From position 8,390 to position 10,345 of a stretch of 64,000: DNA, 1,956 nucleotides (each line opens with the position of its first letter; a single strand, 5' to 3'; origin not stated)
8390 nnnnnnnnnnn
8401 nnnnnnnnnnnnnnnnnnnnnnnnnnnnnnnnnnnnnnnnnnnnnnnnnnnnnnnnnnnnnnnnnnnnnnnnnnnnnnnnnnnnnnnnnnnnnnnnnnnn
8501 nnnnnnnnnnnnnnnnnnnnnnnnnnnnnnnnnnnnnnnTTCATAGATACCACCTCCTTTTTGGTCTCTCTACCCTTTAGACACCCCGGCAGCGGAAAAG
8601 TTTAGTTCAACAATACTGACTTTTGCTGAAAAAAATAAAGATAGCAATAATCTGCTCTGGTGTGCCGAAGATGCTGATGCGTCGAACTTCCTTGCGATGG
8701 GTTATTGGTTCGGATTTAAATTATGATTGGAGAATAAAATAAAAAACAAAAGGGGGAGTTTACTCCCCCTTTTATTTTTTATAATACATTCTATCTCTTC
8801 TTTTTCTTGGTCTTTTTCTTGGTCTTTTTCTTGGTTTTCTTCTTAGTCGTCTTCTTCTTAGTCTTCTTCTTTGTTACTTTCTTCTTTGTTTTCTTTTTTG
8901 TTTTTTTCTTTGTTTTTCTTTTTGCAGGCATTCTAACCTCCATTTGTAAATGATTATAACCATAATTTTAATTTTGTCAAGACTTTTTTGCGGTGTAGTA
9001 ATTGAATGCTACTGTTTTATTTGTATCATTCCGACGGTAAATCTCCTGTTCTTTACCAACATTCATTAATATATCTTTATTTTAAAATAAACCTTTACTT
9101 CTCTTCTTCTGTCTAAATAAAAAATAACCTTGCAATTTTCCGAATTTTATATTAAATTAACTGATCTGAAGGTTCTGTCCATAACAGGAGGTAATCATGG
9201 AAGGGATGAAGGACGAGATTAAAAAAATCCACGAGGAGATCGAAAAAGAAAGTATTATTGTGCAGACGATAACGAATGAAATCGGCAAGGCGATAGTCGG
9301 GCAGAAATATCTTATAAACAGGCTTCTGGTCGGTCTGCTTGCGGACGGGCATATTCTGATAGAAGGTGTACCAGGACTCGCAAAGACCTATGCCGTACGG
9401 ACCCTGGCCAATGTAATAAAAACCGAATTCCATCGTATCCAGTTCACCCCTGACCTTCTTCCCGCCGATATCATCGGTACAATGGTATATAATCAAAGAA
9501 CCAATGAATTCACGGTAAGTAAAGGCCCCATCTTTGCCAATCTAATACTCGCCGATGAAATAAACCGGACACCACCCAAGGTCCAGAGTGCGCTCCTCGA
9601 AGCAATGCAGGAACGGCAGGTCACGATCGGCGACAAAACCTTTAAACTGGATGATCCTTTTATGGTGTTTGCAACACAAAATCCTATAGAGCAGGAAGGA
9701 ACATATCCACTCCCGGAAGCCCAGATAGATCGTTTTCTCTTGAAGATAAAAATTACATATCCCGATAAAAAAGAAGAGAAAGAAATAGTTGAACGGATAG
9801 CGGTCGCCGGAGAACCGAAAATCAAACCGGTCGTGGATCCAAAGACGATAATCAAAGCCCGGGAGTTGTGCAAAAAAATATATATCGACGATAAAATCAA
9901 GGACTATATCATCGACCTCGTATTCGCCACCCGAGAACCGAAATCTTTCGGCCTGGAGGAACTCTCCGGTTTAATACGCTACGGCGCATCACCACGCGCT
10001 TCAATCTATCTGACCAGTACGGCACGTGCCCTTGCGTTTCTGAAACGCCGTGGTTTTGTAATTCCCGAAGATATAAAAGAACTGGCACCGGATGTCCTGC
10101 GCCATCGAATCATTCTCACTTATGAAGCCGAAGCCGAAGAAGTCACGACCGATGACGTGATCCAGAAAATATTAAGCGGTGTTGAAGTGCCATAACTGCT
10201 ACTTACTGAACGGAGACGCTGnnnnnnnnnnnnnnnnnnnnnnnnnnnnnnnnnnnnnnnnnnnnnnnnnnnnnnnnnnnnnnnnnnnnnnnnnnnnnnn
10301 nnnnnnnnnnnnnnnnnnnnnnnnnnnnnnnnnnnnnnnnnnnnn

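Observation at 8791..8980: Strongly expressed poly-lysine mini-protein (KKKT repeats)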

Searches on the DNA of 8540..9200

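Call 67: search_rna_families(source=window, start=8540, end=9200, threshold=evalue, max_evalue=1)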
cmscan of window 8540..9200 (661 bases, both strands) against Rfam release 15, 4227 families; matches with E-value up to 1: 18.
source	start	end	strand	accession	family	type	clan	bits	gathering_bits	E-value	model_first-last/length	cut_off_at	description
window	8714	8782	+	RF02029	sraA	Gene; sRNA;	-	32.8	56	0.0036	1-95/95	no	sraA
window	8739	8808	-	RF02029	sraA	Gene; sRNA;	-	32.5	56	0.0041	1-95/95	no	sraA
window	8719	8775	+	RF02057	STnc40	Gene; sRNA;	-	27.2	45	0.016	1-70/70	no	Salmonella enterica sRNA STnc40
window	8739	8782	+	RF03818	MIR7994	Gene; miRNA;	-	26.9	100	0.0067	23-66/90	no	MIR7994 microRNA precursor family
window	8632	8783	+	RF00558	L20_leader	Cis-reg; leader;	-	25.6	58.7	0.0093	1-127/127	no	Ribosomal protein L20 leader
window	8745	8805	+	RF02892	SR6_antitoxin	Gene; antisense;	-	25.4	55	0.051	1-104/104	no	Bacillus SR6 antitoxin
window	8738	8820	-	RF00558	L20_leader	Cis-reg; leader;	-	25.2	58.7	0.012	1-127/127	no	Ribosomal protein L20 leader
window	8746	8811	-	RF02057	STnc40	Gene; sRNA;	-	24.9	45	0.057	1-70/70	no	Salmonella enterica sRNA STnc40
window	8708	8776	-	RF01730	Termite-leu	Cis-reg;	-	23.7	51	0.0099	1-78/78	no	Termite-leu RNA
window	8740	8781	+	RF02907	patAB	Cis-reg; leader;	-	23.1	92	0.29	1-57/57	no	patAB leader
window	8738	8783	+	RF03360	mir-3156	Gene; miRNA;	-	23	76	0.055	1-77/77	no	mir-3156 microRNA precursor family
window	8743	8774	-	RF04343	Plastid-psbA-2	Cis-reg;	CL00153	21.9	55.8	0.14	1-60/60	no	Plastid-psbA-2 3UTR RNA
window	8629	8782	-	RF01808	MicX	Gene; sRNA;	-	21.5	75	0.019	1-194/194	no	MicX Vibrio cholerae sRNA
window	8724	8796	-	RF00690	MIR408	Gene; miRNA;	-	20.9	64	0.016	1-126/126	no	MIR408 microRNA precursor family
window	8728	8795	+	RF00908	MIR529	Gene; miRNA;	-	20.3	75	0.055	1-131/131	no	MIR529 microRNA precursor family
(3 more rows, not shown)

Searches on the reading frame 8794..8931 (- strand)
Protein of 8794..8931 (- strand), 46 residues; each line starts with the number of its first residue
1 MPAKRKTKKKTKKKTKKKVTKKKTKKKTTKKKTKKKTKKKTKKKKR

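Call 6: find_encoding_contigs(protein=window:8794-8931:-, flank=5000, max_places=6)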
Protein seq(46 aa) (46 aa): 4 contigs read that carry it; 3 places shown.
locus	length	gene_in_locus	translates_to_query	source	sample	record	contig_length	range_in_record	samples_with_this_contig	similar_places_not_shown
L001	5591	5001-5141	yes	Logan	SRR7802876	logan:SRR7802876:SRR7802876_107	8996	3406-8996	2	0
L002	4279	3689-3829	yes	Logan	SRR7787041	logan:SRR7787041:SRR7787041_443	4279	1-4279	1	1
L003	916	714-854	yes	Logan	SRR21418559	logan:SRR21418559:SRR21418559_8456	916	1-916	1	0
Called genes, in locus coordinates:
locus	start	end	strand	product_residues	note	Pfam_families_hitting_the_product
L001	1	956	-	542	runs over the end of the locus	PF07584:BatA (weak), PF00092:VWA, PF13519:VWA_2, PF12895:ANAPC3 (weak), PF13414:TPR_11, PF13432:TPR_16, PF14559:TPR_19, PF00515:TPR_1, +8 more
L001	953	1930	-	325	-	PF07584:BatA, PF01882:DUF58 (faint), PF00092:VWA, PF13519:VWA_2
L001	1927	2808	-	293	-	PF13584:BatD (weak)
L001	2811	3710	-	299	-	PF01882:DUF58, PF13519:VWA_2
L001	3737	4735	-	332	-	PF20030:bpMoxR, PF07726:AAA_3, PF07728:AAA_5, PF17863:AAA_lid_2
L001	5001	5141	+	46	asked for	-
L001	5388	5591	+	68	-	?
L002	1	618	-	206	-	?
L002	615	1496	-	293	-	PF13584:BatD (weak)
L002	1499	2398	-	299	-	PF01882:DUF58, PF13519:VWA_2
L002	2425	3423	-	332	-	PF20030:bpMoxR, PF07726:AAA_3, PF07728:AAA_5, PF17863:AAA_lid_2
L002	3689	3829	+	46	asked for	-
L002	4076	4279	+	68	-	?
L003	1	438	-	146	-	?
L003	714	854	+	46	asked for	-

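Call 7: search_protein_families(library=pfam, proteins=[window:8794-8931:-], max_evalue=1)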
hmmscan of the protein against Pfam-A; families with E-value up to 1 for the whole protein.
seq(46 aa): 0 families

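Call 13: find_homologous_proteins(query=window:8794-8931:-, max_evalue=1)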
Query seq(46 aa): 8000 candidates shared short words with the query, none scored E <= 1.

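Call 16: search_protein_families(library=ncbifam, proteins=[window:8794-8931:-], max_evalue=10)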
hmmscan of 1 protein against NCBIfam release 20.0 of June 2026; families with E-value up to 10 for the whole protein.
seq(46 aa): 0 families
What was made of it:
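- On Small basic ribosomal proteins (bTHX, bS22, bL34, bL36 and similar): No Pfam or NCBIfam hit (calls 7, 16).
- Closest known: Smallest basic ribosomal proteins. Different: It matches no ribosomal model (calls 7, 16).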

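Call 17: search_solved_structures(query=window:8794-8931:-, max_evalue=10)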
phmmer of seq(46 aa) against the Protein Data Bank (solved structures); distinct sequences matched with E-value up to 10: 0.

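Call 40: search_protein_representatives(protein=window:8794-8931:-)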
Query: 46 residues. Proteins with E-value up to 0.001 (for the whole library): 0; up to 1e-10: 0; up to 1e-30: 0. The best 0 are listed.

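Call 70: search_protein_families(library=pfam, alignment_id=A2, max_evalue=10)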
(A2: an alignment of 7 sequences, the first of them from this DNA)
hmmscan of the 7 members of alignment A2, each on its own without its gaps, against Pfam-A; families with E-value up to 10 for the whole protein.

A. member 1, seq(46 aa): 0 families

B. families by the number of members that match (of 7 scanned): 0 families
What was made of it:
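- No homology to Hc1, Hc2, linker histone or any other Pfam, NCBIfam or PDB entry (calls 7, 16, 17, 70). No Pfam or NCBIfam ribosomal family matches (calls 7, 16, 70). AlgP has KPAA-type repeats and is much larger, and no homology was found (calls 7, 70).
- Tried and rejected: Searches of the 5.8-billion-protein collection (call 13), the 1.84-billion representative set (call 40), Pfam, NCBIfam and PDB (calls 7, 16, 17, 70) all returned nothing.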

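Call 74: predict_structure(protein=window:8794-8931:-)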
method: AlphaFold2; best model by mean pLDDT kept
length: 46 residues; sequences in the alignment: 1
mean_pLDDT: 93.7   pTM: 0.54
mean pLDDT of the five models: 93.7, 91.5, 91.3, 86.7, 71.5
residues with pLDDT >= 90: 38; 70-90: 7; 50-70: 1; < 50: 0
segments of 3 or more residues with pLDDT < 50: none
pLDDT, mean of each block of 10 residues (from residue 1): 86 95 97 97 94
secondary structure, 60 per line:
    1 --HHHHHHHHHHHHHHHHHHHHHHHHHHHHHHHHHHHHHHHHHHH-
elements in order: H3-45
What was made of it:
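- Structure prediction: AlphaFold predicts one continuous helix, residues 3-45 (call 74).
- Tried and rejected: The single-sequence model is one helix (call 74), too simple for a fold search.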

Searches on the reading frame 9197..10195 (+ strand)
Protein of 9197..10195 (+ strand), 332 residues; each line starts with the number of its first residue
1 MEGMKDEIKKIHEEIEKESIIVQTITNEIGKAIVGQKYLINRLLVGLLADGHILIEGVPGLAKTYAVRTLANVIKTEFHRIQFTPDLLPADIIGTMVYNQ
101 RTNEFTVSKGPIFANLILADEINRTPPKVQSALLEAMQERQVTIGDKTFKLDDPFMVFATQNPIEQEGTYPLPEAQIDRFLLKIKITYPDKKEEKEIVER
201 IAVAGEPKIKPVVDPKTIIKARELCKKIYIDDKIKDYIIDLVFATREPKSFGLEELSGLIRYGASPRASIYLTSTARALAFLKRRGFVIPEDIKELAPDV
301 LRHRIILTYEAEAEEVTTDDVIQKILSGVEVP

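Call 7: search_protein_families(library=pfam, proteins=[window:9197-10195:+], max_evalue=1)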
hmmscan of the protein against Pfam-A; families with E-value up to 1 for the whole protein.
window:9197-10195:+ (332 aa): 8 families
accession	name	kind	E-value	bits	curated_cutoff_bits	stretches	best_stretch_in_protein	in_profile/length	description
PF07726.17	AAA_3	-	2.9e-67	225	27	1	52-182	1-131/131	ATPase family associated with various cellular activities (AAA)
PF17863.7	AAA_lid_2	-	3.5e-24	84.8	22.7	1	260-325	9-74/74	AAA lid domain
PF07728.20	AAA_5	-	9.1e-15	55.3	22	1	52-180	1-139/139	AAA domain (dynein-related subfamily)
PF20030.5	bpMoxR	-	1.3e-14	54.2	27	1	23-198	4-178/205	MoxR domain in the MoxR-vWA-beta-propeller ternary systems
PF00493.29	MCM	-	9e-05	22.1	23.3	1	46-164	53-174/224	MCM P-loop domain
PF00158.32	Sigma54_activat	-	0.00037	20.7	20.2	1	115-166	95-147/168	Sigma-54 interaction domain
PF00004.35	AAA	-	0.00077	20.4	21.2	1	53-165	1-112/131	ATPase family associated with various cellular activities (AAA)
PF05496.18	RuvB_N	-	0.0012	19.1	27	1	51-144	34-115/159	Holliday junction DNA helicase RuvB P-loop domain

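Call 9: find_related_loci(query=window:9197-10195:+, collection=genome_contigs, flank=4000)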
Query window:9197-10195:+ (332 aa) in genome_contigs; peptide patterns used: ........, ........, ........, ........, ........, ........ (x = any residue, [..] = any of these).
600 stretches matched a pattern (row limit reached: there are more); 585 encode a relative of the query (tblastn E <= 1e-3); the best 80 are kept; 80 distinct loci.
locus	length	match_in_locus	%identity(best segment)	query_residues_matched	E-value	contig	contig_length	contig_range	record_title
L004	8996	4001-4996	84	1-332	0e+0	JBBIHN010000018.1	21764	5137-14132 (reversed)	MAG: candidate division WOR-3 bacterium isolate TCF170221_bin_115 NODE_1980_length_21764_cov_4.182459, whole genome shot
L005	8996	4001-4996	83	1-332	5e-170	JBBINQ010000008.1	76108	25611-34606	MAG: candidate division WOR-3 bacterium isolate SLS170214_bin_26 NODE_446_length_76108_cov_16.709558, whole genome shotg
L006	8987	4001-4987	69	4-332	1e-151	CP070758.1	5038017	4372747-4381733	MAG: Gemmatimonadota bacterium isolate bin29 chromosome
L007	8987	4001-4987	65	3-332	1e-150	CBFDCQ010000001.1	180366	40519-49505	MAG TPA_asm: uncultured bacterium isolate SRR26215682_binner13_Refined_62 genome assembly, contig: ERZ25073476.8, whole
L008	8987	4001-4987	66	4-332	3e-150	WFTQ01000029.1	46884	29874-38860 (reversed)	MAG: bacterium isolate S139_29_esom k151_277929, whole genome shotgun sequence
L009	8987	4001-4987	66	4-332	7e-149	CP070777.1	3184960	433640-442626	MAG: Candidatus Zixiibacteriota bacterium isolate bin19 chromosome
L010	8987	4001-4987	63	4-332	6e-149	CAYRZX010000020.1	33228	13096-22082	MAG TPA_asm: uncultured Gemmatimonas sp. isolate binchicken_co21_402 genome assembly, contig: NODE_458_length_33228_cov_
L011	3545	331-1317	64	4-332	7e-154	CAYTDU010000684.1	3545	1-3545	MAG TPA_asm: uncultured Gemmatimonadaceae bacterium isolate binchicken_co334_134 genome assembly, contig: NODE_57118_len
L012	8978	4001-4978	65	7-332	4e-148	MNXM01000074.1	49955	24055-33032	MAG: Armatimonadetes bacterium CG2_30_59_28 cg2_3.0_scaffold_267_c, whole genome shotgun sequence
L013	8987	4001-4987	65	4-332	2e-147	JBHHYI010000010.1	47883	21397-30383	MAG: bacterium isolate Maj_2_bin.63 NODE_226_length_47883_cov_25.102827, whole genome shotgun sequence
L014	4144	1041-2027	65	4-332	2e-151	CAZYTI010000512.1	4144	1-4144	MAG TPA_asm: uncultured bacterium isolate binchicken_co97_67 genome assembly, contig: NODE_72616_length_4144_cov_4.04084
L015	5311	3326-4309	67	4-332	1e-148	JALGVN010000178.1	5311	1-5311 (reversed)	MAG: bacterium isolate AB_69_Bin_103 AB_69_Bin_103_scaffold_37664, whole genome shotgun sequence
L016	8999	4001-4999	65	1-332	4e-147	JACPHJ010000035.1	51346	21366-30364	MAG: Planctomycetota bacterium isolate NC_groundwater_411_Ag_B-0.1um_42_12 GD18-4_B1_scaffold_254843, whole genome shotg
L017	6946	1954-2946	65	2-332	1e-146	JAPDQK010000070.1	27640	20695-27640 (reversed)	MAG: Candidatus Zhuqueibacter pondensis isolate JZ4_201709_bins_45 JZ-4_201709_bins_45_scaffold_70, whole genome shotgun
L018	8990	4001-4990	67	2-332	7e-147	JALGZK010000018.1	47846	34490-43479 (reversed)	MAG: bacterium isolate BHB10-38_Bin_124 BHB10-38_Bin_124_scaffold_1902, whole genome shotgun sequence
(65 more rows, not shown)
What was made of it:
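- Tried and rejected: A search from MoxR in GTDB genomes (call 9) found the nearest genomes, WOR-3 MAGs at 83-84% identity.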
